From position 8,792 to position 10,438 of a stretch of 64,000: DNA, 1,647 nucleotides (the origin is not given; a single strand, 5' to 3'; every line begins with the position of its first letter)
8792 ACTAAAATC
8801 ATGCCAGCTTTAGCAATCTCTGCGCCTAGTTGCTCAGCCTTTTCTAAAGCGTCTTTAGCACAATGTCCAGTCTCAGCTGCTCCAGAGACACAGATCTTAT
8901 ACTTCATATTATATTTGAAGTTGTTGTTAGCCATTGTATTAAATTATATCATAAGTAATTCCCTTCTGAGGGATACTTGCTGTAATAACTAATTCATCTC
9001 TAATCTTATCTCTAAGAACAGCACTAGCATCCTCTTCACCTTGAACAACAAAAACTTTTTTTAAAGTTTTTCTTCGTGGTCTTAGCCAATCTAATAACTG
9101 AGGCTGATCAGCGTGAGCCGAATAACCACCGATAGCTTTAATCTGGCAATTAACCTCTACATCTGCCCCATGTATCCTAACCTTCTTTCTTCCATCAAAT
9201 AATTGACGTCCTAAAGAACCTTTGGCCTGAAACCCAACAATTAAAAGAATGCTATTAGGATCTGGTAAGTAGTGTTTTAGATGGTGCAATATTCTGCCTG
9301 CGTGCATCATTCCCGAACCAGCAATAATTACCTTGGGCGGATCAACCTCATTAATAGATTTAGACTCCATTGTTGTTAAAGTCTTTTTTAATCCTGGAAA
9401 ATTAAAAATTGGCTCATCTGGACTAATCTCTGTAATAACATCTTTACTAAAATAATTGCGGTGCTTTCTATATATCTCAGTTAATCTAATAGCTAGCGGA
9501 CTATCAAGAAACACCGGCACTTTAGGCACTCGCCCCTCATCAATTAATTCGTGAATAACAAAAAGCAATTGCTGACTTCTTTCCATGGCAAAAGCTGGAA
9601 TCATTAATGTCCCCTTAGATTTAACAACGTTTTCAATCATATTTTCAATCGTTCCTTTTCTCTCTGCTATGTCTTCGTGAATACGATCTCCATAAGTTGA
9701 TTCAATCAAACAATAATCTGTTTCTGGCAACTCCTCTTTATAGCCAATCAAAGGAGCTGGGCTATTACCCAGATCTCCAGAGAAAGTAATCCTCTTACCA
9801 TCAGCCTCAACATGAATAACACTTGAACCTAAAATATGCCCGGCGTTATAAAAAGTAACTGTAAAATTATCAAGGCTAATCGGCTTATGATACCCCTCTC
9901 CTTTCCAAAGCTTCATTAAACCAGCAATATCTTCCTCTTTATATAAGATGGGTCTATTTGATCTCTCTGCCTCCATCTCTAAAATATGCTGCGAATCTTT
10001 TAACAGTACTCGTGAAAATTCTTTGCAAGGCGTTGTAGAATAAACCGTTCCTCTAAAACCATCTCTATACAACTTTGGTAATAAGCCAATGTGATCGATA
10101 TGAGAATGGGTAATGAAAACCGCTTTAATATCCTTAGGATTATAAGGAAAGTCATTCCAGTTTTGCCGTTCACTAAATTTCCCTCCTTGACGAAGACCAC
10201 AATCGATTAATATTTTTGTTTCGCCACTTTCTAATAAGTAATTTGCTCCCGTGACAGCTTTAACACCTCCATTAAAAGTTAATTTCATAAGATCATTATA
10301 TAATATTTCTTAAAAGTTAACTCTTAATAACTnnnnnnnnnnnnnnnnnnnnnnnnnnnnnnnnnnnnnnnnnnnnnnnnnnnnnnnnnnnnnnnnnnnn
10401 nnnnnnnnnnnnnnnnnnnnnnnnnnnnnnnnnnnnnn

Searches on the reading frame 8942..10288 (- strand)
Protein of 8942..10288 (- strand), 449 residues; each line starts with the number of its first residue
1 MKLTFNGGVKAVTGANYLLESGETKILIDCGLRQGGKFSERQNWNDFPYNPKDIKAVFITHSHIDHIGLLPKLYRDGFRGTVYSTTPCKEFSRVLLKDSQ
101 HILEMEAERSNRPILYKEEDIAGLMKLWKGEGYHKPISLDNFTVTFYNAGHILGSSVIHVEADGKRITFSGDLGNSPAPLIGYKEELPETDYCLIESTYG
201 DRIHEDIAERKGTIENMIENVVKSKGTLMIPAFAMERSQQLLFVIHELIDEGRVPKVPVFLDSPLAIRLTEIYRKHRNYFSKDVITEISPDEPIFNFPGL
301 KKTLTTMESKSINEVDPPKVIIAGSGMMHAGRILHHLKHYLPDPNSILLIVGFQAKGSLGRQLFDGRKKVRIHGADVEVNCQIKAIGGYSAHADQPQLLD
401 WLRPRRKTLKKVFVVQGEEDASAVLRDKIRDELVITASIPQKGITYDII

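Call 50: search_protein_families(library=pfam, proteins=[window:8942-10288:-], max_evalue=0.00001)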
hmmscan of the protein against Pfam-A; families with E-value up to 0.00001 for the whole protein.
window:8942-10288:- (449 aa): 5 families
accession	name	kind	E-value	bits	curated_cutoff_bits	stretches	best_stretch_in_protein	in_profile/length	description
PF10996.14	Beta-Casp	-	2.6e-36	125.2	27.7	1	239-363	2-120/120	Beta-Casp domain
PF07521.17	RMMBL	-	5.6e-15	55.5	21.6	1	376-440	1-63/63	Zn-dependent metallo-hydrolase RNA specificity domain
PF00753.33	Lactamase_B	-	1.2e-14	55.2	22.7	1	16-177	8-154/196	Metallo-beta-lactamase superfamily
PF16661.11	Lactamase_B_6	-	4e-13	49.6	27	1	18-167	1-156/193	Metallo-beta-lactamase superfamily domain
PF12706.13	Lactamase_B_2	-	3.4e-10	40.3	27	1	24-199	1-167/200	Beta-lactamase superfamily domain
